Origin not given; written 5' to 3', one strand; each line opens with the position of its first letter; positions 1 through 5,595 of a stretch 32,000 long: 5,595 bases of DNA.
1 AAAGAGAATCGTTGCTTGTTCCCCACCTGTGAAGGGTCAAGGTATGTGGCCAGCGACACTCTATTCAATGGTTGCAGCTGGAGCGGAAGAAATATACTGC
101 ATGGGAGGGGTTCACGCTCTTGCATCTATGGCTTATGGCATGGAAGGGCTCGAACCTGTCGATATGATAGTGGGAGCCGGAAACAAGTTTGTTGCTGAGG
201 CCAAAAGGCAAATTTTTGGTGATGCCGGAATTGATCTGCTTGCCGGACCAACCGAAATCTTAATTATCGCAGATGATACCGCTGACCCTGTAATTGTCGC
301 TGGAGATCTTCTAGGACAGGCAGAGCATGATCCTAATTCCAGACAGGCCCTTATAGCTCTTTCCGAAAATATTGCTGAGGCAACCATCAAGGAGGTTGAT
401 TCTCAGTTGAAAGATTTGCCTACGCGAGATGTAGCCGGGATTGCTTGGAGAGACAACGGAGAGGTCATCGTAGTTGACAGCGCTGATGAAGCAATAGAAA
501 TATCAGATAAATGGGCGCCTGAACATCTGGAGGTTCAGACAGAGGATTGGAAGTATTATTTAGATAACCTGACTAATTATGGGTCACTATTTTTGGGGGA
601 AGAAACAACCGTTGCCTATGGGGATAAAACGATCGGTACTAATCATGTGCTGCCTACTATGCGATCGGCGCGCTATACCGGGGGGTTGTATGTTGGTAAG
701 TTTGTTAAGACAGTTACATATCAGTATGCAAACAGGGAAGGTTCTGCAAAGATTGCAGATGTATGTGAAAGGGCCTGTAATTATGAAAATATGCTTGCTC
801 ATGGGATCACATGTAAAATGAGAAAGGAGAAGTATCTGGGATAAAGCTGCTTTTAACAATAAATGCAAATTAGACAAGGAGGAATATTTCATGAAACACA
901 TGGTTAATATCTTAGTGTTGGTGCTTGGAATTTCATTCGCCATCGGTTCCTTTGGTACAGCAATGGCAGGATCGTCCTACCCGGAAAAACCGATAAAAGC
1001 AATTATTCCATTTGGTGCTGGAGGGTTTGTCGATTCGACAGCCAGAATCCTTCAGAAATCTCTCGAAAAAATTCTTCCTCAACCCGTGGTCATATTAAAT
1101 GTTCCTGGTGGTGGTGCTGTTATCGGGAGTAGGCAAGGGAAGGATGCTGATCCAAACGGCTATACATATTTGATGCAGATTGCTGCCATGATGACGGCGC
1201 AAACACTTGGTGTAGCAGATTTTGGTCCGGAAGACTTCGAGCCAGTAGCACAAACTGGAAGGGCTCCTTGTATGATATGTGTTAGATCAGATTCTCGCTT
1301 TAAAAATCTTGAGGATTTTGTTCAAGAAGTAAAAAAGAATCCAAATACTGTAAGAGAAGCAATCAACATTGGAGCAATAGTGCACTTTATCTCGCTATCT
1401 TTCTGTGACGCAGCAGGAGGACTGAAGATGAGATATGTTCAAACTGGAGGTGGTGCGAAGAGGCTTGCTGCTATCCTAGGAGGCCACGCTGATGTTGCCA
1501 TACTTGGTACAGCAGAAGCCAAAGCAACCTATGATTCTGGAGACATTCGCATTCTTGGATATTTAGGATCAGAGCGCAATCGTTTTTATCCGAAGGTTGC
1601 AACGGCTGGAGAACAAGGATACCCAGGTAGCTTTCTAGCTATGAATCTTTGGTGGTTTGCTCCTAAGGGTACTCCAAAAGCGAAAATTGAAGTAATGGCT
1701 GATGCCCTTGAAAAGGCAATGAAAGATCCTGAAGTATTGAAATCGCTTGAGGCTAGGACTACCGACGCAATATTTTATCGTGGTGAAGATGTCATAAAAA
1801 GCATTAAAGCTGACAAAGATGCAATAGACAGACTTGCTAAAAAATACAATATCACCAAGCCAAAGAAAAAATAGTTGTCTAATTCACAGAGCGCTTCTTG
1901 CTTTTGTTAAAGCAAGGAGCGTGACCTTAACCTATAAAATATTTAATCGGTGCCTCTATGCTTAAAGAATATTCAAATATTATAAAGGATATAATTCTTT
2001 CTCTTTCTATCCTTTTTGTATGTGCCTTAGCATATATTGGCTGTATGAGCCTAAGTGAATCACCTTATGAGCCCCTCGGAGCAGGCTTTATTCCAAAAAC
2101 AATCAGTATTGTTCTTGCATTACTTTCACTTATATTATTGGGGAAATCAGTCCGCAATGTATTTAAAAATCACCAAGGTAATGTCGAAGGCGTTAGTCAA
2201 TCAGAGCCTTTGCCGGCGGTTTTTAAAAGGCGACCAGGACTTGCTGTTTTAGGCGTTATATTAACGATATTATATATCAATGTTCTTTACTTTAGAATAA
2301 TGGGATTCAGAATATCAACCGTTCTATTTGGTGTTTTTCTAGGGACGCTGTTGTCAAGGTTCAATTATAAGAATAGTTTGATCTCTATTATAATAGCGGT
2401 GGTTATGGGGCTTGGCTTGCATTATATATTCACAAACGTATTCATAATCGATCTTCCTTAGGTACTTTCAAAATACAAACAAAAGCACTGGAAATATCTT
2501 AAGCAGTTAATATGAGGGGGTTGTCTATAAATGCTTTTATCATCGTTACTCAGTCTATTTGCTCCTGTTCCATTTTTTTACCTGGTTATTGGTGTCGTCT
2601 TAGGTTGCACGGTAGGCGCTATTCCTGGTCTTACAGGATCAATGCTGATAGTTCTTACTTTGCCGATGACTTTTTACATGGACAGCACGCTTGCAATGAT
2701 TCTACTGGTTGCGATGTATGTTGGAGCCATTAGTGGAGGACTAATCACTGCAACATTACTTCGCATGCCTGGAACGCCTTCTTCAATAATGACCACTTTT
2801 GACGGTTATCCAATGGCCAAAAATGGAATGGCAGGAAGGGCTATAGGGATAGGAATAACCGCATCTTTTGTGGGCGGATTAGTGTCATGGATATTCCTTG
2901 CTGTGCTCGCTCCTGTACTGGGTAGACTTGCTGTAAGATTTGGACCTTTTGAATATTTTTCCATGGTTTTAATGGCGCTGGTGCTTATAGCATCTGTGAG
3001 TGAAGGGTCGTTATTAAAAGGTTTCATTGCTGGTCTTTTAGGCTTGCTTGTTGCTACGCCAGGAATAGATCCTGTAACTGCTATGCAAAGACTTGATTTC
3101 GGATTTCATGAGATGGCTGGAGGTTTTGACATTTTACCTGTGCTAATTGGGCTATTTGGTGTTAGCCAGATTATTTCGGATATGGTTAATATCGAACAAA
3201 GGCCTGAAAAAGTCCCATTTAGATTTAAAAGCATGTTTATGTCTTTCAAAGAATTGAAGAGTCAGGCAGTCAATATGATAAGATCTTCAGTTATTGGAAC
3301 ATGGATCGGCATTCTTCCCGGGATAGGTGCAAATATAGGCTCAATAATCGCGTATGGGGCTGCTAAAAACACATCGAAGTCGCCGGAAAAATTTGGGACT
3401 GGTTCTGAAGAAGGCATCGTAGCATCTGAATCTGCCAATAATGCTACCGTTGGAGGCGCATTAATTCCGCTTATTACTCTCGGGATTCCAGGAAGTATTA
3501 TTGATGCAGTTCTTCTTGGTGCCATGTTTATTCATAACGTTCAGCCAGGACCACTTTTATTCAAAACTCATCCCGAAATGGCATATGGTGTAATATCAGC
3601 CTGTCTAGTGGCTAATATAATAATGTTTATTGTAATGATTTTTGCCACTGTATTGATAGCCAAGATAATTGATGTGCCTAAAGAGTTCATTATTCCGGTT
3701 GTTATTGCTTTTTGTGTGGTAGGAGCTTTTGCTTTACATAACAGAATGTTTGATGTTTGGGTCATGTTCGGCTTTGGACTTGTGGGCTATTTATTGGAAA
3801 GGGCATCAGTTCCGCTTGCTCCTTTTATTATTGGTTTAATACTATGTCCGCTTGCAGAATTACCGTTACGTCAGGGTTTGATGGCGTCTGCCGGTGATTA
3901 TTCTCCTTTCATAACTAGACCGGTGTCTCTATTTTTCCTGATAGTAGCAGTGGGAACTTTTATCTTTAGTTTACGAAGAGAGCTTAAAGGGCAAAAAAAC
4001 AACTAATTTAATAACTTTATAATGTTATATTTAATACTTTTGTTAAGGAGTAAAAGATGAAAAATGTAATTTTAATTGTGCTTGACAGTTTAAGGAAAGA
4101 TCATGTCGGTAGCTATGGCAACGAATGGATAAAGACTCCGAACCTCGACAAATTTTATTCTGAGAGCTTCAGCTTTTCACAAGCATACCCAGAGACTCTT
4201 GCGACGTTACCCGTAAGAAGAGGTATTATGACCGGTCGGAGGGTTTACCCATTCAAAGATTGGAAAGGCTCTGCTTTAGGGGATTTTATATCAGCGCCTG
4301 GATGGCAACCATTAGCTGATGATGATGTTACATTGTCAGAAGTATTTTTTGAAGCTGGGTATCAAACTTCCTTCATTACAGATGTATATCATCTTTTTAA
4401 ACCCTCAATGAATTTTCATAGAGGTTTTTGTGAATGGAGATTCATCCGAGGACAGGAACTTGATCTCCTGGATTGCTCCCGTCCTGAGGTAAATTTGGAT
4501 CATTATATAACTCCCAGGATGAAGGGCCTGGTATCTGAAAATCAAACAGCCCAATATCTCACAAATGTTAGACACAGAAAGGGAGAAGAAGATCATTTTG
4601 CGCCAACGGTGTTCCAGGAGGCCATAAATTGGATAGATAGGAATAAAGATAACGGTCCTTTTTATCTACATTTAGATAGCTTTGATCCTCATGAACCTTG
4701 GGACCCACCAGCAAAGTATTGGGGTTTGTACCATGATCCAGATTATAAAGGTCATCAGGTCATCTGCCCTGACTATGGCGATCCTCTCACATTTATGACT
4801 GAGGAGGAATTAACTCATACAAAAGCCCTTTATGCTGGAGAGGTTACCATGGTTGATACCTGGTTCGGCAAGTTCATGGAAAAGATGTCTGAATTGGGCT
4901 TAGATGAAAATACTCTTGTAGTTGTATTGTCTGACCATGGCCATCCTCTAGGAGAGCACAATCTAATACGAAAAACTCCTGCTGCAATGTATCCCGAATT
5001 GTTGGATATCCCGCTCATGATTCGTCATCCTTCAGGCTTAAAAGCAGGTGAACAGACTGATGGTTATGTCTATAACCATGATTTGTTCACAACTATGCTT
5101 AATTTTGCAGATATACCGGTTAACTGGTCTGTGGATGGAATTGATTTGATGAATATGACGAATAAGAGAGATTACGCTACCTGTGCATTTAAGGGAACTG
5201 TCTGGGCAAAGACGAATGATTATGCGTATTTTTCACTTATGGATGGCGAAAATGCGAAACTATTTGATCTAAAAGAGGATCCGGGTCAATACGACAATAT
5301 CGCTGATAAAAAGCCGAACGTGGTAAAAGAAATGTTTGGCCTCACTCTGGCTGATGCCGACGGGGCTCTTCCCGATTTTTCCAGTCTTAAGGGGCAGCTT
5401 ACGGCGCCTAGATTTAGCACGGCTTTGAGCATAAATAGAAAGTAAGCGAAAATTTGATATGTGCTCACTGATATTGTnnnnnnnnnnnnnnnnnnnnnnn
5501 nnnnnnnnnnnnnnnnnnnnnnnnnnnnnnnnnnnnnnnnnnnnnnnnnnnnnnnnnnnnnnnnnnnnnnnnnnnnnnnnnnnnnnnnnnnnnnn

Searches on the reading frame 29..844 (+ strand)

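Call 13: search_protein_families(library=pfam, proteins=[window:29-844:+], max_evalue=0.001)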
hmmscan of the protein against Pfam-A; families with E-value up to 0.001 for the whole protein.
window:29-844:+ (271 aa): 1 family
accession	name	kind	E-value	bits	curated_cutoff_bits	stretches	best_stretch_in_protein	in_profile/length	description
PF00815.25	Histidinol_dh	-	2.8e-94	316.9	27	1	7-265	152-410/411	Histidinol dehydrogenase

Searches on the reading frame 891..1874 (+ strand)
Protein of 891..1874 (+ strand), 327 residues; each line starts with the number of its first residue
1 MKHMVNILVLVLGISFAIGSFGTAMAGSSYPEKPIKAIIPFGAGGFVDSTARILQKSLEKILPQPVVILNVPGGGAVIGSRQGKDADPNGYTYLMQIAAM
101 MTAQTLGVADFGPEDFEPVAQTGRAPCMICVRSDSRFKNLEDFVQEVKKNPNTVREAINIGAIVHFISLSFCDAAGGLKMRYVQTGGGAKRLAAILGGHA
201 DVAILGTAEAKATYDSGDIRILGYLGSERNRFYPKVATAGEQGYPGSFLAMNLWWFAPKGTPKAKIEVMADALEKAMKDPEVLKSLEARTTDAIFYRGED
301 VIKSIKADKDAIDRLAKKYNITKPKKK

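Call 13: search_protein_families(library=pfam, proteins=[window:891-1874:+], max_evalue=0.001)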
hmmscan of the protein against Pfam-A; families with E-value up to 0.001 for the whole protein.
window:891-1874:+ (327 aa): 1 family
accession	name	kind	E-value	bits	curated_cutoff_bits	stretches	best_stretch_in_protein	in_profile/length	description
PF03401.19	TctC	-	6.3e-38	131.3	27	1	51-319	2-272/274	Tripartite tricarboxylate transporter family receptor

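Call 66: find_encoding_contigs(protein=window:891-1874:+, flank=10000, max_places=2)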
Protein window:891-1874:+ (327 aa): 11 contigs read that carry it; 2 places shown.
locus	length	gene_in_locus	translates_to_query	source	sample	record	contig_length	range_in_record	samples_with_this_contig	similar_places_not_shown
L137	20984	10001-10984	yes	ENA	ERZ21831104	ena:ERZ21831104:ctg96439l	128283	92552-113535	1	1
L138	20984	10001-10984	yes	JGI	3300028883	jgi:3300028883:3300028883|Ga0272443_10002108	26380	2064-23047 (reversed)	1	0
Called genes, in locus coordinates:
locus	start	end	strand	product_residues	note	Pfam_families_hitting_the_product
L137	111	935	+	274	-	PF12837:Fer4_6 (faint), PF12838:Fer4_7, PF13187:Fer4_9, PF13237:Fer4_10, PF14697:Fer4_21 (faint), PF13484:Fer4_16 (faint), PF00037:Fer4 (weak), PF00881:Nitroreductase, +1 more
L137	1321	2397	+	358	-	PF00483:NTP_transferase, PF12804:NTP_transf_3, PF22640:ManC_GMP_beta-helix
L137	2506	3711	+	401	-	PF20511:PMI_typeI_cat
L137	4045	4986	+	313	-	PF03966:Trm112p, PF13649:Methyltransf_25 (faint), PF13847:Methyltransf_31 (faint), PF08241:Methyltransf_11 (weak)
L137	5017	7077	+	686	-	PF00384:Molybdopterin, PF01568:Molydop_binding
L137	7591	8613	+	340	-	PF00356:LacI, PF00532:Peripla_BP_1, PF13407:Peripla_BP_4, PF13377:Peripla_BP_3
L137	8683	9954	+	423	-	PF00815:Histidinol_dh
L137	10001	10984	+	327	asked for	PF03401:TctC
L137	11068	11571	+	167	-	PF07331:TctB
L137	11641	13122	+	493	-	PF01970:TctA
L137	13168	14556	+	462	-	PF00884:Sulfatase, PF01663:Phosphodiest, PF02995:DUF229 (faint), PF16347:SGSH_C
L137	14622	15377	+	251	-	PF00106:adh_short, PF08659:KR, PF13561:adh_short_C2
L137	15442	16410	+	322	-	PF02737:3HCDH_N, PF03446:NAD_binding_2 (faint), PF00725:3HCDH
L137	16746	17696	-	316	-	PF00795:CN_hydrolase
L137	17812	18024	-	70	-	PF05635:23S_rRNA_IVP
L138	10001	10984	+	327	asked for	PF03401:TctC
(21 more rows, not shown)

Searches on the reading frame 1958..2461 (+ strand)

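Call 13: search_protein_families(library=pfam, proteins=[window:1958-2461:+], max_evalue=0.001)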
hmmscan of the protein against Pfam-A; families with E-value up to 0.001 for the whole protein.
window:1958-2461:+ (167 aa): 1 family
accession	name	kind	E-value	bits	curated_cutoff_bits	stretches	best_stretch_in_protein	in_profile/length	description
PF07331.16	TctB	-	2.5e-15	57.3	29.1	1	13-167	2-137/137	Tripartite tricarboxylate transporter TctB family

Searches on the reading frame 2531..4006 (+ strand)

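Call 13: search_protein_families(library=pfam, proteins=[window:2531-4006:+], max_evalue=0.001)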
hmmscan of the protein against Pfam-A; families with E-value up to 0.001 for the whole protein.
window:2531-4006:+ (491 aa): 1 family
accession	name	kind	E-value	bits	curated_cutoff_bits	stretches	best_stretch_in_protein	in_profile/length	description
PF01970.21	TctA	-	8.1e-151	502.8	28.9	1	16-434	2-423/423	Tripartite tricarboxylate transporter TctA family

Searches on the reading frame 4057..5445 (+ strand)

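Call 13: search_protein_families(library=pfam, proteins=[window:4057-5445:+], max_evalue=0.001)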
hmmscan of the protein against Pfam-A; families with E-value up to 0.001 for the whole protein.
window:4057-5445:+ (462 aa): 4 families
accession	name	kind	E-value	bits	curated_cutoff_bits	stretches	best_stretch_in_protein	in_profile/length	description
PF00884.28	Sulfatase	-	4.6e-39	135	25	1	2-353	1-301/301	Sulfatase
PF01663.27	Phosphodiest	-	1.1e-10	42.1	23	1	180-296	135-221/342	Type I phosphodiesterase / nucleotide pyrophosphatase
PF16347.10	SGSH_C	-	3.5e-10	40.7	29.3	1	299-374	1-74/154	N-sulphoglucosamine sulphohydrolase, C-terminal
PF02995.22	DUF229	-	1.7e-05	24.2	25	1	246-301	296-348/496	Protein of unknown function (DUF229)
